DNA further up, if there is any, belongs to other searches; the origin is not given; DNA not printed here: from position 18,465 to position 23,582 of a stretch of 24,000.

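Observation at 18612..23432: Origin-binding head, primase-polymerase, SF3-like NTPase, proofreading exonuclease and PolA in one 1606-aa chain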

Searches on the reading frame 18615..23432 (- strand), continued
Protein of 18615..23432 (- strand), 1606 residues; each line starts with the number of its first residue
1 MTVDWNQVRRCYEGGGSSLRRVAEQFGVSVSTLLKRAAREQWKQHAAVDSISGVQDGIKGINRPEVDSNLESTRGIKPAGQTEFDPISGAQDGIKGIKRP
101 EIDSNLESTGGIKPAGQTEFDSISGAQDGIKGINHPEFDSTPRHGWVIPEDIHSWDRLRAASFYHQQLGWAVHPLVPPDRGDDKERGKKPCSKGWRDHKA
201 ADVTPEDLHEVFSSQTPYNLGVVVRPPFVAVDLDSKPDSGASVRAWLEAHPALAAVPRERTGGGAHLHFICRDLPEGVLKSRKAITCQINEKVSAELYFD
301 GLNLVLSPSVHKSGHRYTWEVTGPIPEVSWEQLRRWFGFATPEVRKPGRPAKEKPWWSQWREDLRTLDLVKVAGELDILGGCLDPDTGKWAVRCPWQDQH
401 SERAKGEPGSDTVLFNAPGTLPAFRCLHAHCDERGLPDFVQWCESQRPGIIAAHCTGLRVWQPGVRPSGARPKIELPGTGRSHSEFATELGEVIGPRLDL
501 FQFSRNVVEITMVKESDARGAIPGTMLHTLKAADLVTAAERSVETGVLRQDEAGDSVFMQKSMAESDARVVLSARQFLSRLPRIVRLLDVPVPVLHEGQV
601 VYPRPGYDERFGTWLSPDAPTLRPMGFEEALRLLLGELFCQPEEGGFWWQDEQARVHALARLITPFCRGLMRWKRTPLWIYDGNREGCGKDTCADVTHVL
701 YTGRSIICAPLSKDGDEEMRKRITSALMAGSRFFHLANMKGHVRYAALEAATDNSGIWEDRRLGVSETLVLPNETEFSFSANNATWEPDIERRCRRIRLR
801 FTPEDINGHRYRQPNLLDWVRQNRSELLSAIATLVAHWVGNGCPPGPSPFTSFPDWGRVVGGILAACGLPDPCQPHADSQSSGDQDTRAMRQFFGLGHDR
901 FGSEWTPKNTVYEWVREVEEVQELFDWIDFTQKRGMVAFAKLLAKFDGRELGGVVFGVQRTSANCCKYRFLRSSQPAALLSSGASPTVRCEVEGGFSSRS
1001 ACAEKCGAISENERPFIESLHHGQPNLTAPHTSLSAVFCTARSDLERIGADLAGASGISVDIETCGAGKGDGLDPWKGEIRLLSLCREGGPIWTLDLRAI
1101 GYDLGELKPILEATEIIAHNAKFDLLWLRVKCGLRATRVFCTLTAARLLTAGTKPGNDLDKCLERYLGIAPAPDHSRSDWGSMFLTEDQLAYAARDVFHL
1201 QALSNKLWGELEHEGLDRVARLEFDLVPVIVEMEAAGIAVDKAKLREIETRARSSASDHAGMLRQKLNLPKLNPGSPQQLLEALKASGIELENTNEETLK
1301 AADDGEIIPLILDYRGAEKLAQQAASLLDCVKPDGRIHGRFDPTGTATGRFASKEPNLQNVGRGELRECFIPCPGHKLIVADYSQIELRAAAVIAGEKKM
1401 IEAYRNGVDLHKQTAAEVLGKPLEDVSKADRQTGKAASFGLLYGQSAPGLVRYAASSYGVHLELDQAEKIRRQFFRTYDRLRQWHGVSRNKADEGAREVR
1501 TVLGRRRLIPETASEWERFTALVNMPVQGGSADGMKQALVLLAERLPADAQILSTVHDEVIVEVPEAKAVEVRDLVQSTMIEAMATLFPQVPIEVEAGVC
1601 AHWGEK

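Call 21: find_encoding_contigs(protein=P0005, flank=10000, max_places=3)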
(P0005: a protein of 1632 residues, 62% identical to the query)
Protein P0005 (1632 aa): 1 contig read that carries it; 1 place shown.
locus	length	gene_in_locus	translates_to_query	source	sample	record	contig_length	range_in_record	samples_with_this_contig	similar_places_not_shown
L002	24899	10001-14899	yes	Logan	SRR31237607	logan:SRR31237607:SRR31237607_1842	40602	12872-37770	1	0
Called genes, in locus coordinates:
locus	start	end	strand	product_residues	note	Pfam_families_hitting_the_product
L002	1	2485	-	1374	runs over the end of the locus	PF02384:N6_Mtase (faint), PF20473:MmeI_Mtase (weak), PF07669:Eco57I (weak)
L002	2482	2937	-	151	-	-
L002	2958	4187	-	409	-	PF13182:DUF4007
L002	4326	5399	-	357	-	-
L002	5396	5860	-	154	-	PF22014:DUF6932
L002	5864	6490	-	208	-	-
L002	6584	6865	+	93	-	-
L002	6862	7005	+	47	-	-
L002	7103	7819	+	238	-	-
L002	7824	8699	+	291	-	PF12705:PDDEXK_1 (weak)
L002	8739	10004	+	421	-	PF05970:PIF1, PF13191:AAA_16 (weak), PF13245:AAA_19 (weak), PF13401:AAA_22 (faint), PF13604:AAA_30, PF01443:Viral_helicase1 (faint)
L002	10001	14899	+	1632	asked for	PF09250:Prim-Pol, PF01612:DNA_pol_A_exo1, PF00476:DNA_pol_A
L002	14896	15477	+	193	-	-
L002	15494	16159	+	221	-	-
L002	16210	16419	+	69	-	-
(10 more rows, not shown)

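Call 22: find_encoding_contigs(protein=window:18615-23432:-, flank=10000, max_places=4)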
Protein window:18615-23432:- (1606 aa): no gene with exactly this product is on record in the collection.

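Call 23: find_encoding_contigs(protein=P0002, flank=10000, max_places=3)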
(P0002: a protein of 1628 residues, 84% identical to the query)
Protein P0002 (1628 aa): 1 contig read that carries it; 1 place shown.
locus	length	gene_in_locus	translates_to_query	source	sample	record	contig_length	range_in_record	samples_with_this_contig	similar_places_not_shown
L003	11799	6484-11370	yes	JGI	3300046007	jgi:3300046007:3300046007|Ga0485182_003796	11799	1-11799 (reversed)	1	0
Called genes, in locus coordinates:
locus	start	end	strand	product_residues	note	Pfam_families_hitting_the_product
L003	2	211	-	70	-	?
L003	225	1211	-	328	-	PF06283:ThuA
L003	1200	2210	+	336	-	PF01261:AP_endonuc_2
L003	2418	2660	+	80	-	-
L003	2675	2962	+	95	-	-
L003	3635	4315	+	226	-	-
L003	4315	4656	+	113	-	-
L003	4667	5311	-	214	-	-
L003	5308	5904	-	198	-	-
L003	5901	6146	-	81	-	-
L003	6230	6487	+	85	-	-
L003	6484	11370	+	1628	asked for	PF09250:Prim-Pol, PF01612:DNA_pol_A_exo1, PF00476:DNA_pol_A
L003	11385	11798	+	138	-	?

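Call 25: find_related_loci(query=A1, collection=genome_contigs, flank=10000)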
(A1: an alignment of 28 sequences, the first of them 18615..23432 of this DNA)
Query A1 (1606 aa) in genome_contigs; peptide patterns used: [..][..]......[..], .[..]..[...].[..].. (x = any residue, [..] = any of these).
598 stretches matched a pattern (row limit reached: there are more); 592 encode a relative of the query (tblastn E <= 1e-3); the best 80 are kept; 80 distinct loci.
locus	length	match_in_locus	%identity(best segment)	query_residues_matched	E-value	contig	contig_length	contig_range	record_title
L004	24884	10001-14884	84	1-1606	0e+0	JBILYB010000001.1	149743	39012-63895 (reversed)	MAG: Prosthecobacter sp. isolate ME2018-11-08GD_3300042940_group8_bin26 Rohwer_bin2789_scaffold_39_c1, whole genome shot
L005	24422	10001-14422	64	132-1600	0e+0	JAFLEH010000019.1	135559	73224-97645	MAG: Verrucomicrobia bacterium isolate UWPOB_VERRUCO3 gnl_X_GCJDELPM_19, whole genome shotgun sequence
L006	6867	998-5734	59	4-1606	0e+0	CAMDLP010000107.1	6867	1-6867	MAG: Akkermansia muciniphila isolate MoH-02may19-139 genome assembly, contig: MoH-02may19-C25284, whole genome shotgun s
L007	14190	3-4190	61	216-1606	0e+0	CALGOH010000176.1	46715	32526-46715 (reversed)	MAG TPA_asm: uncultured Verrucomicrobiae bacterium isolate SRR7515930_bin.103_CONCOCT_v1.1_MAG genome assembly, contig:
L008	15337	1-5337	64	173-1606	0e+0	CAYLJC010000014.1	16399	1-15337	MAG TPA_asm: uncultured Akkermansia sp. isolate SRP329715_co2_10 genome assembly, contig: NODE_6783_length_16399_cov_4.3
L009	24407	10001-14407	61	148-1606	0e+0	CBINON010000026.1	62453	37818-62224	MAG TPA_asm: uncultured bacterium isolate SRR16817029_binner123_Refined_14 genome assembly, contig: ERZ27393973.210, who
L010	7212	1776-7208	58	4-1493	0e+0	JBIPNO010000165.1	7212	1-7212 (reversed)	MAG: Haloferula sp. isolate ME2018-06-14_3300042564_group8_bin200 Rohwer_bin2702_scaffold_14997_c1, whole genome shotgun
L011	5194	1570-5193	64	148-1349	0e+0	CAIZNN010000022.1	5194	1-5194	MAG: Akkermansiaceae bacterium isolate Loc090519-7m_bin-1587 genome assembly, contig: bin-1587:022/282, whole genome sho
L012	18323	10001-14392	53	146-1606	0e+0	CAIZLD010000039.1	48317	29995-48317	MAG: uncultured Spartobacteria bacterium isolate Loc080925-8m_bin-142 genome assembly, contig: bin-142:39/77, whole geno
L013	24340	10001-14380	53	145-1606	0e+0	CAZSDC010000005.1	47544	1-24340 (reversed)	MAG TPA_asm: uncultured Chthoniobacter sp. isolate SRP142039_co2_311 genome assembly, contig: NODE_212_length_47544_cov_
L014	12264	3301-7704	61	148-1606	0e+0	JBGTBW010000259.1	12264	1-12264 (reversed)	MAG: Verrucomicrobiales bacterium isolate JTS-RE105 k141_2481932, whole genome shotgun sequence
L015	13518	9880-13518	54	4-1241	0e+0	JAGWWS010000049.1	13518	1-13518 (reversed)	MAG: Verrucomicrobia bacterium isolate REEB449 contig-150_8380, whole genome shotgun sequence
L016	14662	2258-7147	51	4-1606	0e+0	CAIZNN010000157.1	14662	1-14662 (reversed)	MAG: Akkermansiaceae bacterium isolate Loc090519-7m_bin-1587 genome assembly, contig: bin-1587:157/282, whole genome sho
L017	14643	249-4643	47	145-1606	0e+0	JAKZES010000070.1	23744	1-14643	Verrucomicrobiaceae bacterium E54 scaffold_70_length=23745, whole genome shotgun sequence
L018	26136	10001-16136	55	2-1606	0e+0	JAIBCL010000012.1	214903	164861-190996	MAG: Verrucomicrobiaceae bacterium isolate SSF29 NODE_624_length_214903_cov_49.494180, whole genome shotgun sequence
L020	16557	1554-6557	46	1-1606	0e+0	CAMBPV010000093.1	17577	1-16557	MAG: Prosthecobacter debontii isolate AE-24oct19-11 genome assembly, contig: AE-24oct19-C4953, whole genome shotgun sequ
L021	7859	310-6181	55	345-1606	0e+0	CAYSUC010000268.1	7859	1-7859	MAG TPA_asm: uncultured Planctomycetaceae bacterium isolate SRP173033_co1_65 genome assembly, contig: NODE_23426_length_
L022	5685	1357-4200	67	668-1606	0e+0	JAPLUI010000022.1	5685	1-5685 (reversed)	MAG: Verrucomicrobia bacterium isolate LacPavin_0419_WC70L_MAG_62_22 LacPavin_0419_WC70L_scaffold_180270, whole genome s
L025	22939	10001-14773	51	3-1606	0e+0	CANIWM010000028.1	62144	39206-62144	MAG: Chthoniobacteraceae bacterium isolate RH-18aug17-182 genome assembly, contig: RH-18aug17-C1019, whole genome shotgu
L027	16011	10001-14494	44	143-1606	0e+0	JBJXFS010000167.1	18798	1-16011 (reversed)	MAG: Verrucomicrobiales bacterium isolate F1F2.bin.423 k127_386617, whole genome shotgun sequence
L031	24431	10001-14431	61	136-1606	0e+0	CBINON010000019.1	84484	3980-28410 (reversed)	MAG TPA_asm: uncultured bacterium isolate SRR16817029_binner123_Refined_14 genome assembly, contig: ERZ27393973.125, who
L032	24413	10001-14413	49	146-1606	0e+0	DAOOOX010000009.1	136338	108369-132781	MAG TPA_asm: Verrucomicrobiia bacterium isolate AMR_MDS_2612 NODE_98_length_136338_cov_10.961741, whole genome shotgun s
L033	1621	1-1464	77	1119-1606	0e+0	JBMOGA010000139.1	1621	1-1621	MAG: Hyphomicrobiaceae bacterium isolate Deming_bin.275 contig351800, whole genome shotgun sequence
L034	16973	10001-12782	65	684-1606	0e+0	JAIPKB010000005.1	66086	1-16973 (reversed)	MAG: Akkermansiaceae bacterium isolate Tobar13m-G56 Tobar13m-C593, whole genome shotgun sequence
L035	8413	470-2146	68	1048-1606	0e+0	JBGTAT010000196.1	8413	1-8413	MAG: Terrimicrobiaceae bacterium isolate JTS-AC8 k141_1698492, whole genome shotgun sequence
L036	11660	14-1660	67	1058-1606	0e+0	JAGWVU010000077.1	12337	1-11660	MAG: Verrucomicrobia bacterium isolate REEB427 contig-150_9469, whole genome shotgun sequence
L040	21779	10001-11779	46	1022-1606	8e-146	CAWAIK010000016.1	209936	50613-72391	MAG: uncultured Verrucomicrobiae bacterium isolate MFD03346.bin.2.54 genome assembly, contig: contig_15294, whole genome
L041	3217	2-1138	64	1228-1606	1e-151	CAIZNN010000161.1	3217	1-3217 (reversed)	MAG: Akkermansiaceae bacterium isolate Loc090519-7m_bin-1587 genome assembly, contig: bin-1587:161/282, whole genome sho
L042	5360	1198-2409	48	1199-1606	9e-100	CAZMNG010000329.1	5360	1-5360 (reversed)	MAG TPA_asm: uncultured Chthoniobacterales bacterium isolate binchicken_co3_546 genome assembly, contig: NODE_50440_leng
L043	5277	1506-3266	38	1028-1606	2e-99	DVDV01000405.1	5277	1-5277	MAG TPA_asm: Leptolyngbyaceae cyanobacterium M33_DOE_097 k141_1642647, whole genome shotgun sequence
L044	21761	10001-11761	37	1028-1606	2e-96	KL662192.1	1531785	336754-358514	Leptolyngbya sp. JSC-1 genomic scaffold Osccy1DRAFT_CYJSC1_DRAF_scaffold00139.2, whole genome shotgun sequence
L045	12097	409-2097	38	1052-1606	1e-96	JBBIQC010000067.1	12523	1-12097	MAG: Oscillatoriales cyanobacterium bin_317 isolate SIF170217_bin_317 NODE_4173_length_12523_cov_5.009945, whole genome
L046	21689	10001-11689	38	1052-1606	2e-96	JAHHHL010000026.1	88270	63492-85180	MAG: Lyngbya sp. HA4199-MV5 scaffold_140_c1, whole genome shotgun sequence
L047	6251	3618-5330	37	1052-1606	3e-93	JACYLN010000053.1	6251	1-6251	MAG: Leptolyngbyaceae cyanobacterium C42_A2020_001 NODE_12765_length_6251_cov_6.926081, whole genome shotgun sequence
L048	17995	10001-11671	38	1058-1606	1e-92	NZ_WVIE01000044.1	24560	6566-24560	Myxacorys almedinensis A NODE_44_length_24560_cov_14.923743, whole genome shotgun sequence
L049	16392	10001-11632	35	1058-1606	2e-86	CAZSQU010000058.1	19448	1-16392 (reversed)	MAG TPA_asm: uncultured Spirochaetales bacterium isolate binchicken_co309_6 genome assembly, contig: NODE_1718_length_19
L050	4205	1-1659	34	1060-1606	9e-85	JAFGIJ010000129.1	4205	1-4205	MAG: Clostridia bacterium isolate Zod_Metabat.2 k87_4458348, whole genome shotgun sequence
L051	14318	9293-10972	35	1052-1606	2e-77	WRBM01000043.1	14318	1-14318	MAG: Erysipelotrichales bacterium isolate Lab288P1bin79 Ga0131853_10014738, whole genome shotgun sequence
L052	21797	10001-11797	35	1010-1606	3e-76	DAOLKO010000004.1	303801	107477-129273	MAG TPA_asm: Blastocatellia bacterium isolate AMR_MDS_0338 NODE_5_length_303801_cov_16.485985, whole genome shotgun sequ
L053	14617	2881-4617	35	1038-1606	9e-76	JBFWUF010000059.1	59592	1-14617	MAG: Blastocatellales bacterium isolate CA_2019_TPBF_64 NODE_3687_length_59592_cov_9.332246_TPBF, whole genome shotgun s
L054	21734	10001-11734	35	1038-1606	1e-74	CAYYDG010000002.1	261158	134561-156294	MAG TPA_asm: uncultured Heliomicrobium sp. isolate binchicken_co276_100 genome assembly, contig: NODE_28_length_261158_c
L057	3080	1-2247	55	1195-1606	1e-75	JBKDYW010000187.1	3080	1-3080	MAG: Verrucomicrobiota bacterium isolate samp_4386_metabat2_546 samp_4386_707292, whole genome shotgun sequence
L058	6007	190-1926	33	1038-1606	2e-73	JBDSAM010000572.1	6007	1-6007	MAG: Blastocatellia bacterium isolate cluster1_bin.11 k127_6006761, whole genome shotgun sequence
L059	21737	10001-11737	34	1038-1606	2e-72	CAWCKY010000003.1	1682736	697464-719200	MAG: uncultured Acidobacteriota bacterium isolate MFD03602.bin.2.40 genome assembly, contig: contig_19230, whole genome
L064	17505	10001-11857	32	974-1606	4e-70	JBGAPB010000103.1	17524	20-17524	MAG: Blastocatellia bacterium isolate MAG_AAO_H10.7 AAOH10-7_opera_contig_9433, whole genome shotgun sequence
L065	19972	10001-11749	34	1033-1606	2e-69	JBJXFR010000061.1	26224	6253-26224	MAG: Blastocatellia bacterium isolate F1F2.bin.427 k127_5201702, whole genome shotgun sequence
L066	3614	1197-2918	31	1040-1606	2e-70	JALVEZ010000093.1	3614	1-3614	MAG: Hydrogenothermaceae bacterium isolate 134-614_metabat2_scaf2bin.138 134-614_scaffold_25615_c1, whole genome shotgun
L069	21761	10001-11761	37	1028-1606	5e-96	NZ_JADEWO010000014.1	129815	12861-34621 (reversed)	Oculatella sp. LEGE 06141 NODE_14_length_129815_cov_7.11436, whole genome shotgun sequence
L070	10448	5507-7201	34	1052-1606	2e-66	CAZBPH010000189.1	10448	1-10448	MAG TPA_asm: uncultured Heliobacteriaceae bacterium isolate binchicken_co245_98 genome assembly, contig: NODE_7612_lengt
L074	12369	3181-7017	33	383-1605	2e-62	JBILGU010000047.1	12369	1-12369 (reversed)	MAG: Methylococcaceae bacterium isolate ME2016-09-28_3300042471_group7_bin98 Rohwer_bin2416_scaffold_3831_c1, whole geno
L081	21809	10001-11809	34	1052-1606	4e-58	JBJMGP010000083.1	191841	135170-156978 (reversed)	MAG: Pyrinomonadaceae bacterium isolate H1_16_all_fractions_metab_conc_65_66_15 k255_2031022, whole genome shotgun seque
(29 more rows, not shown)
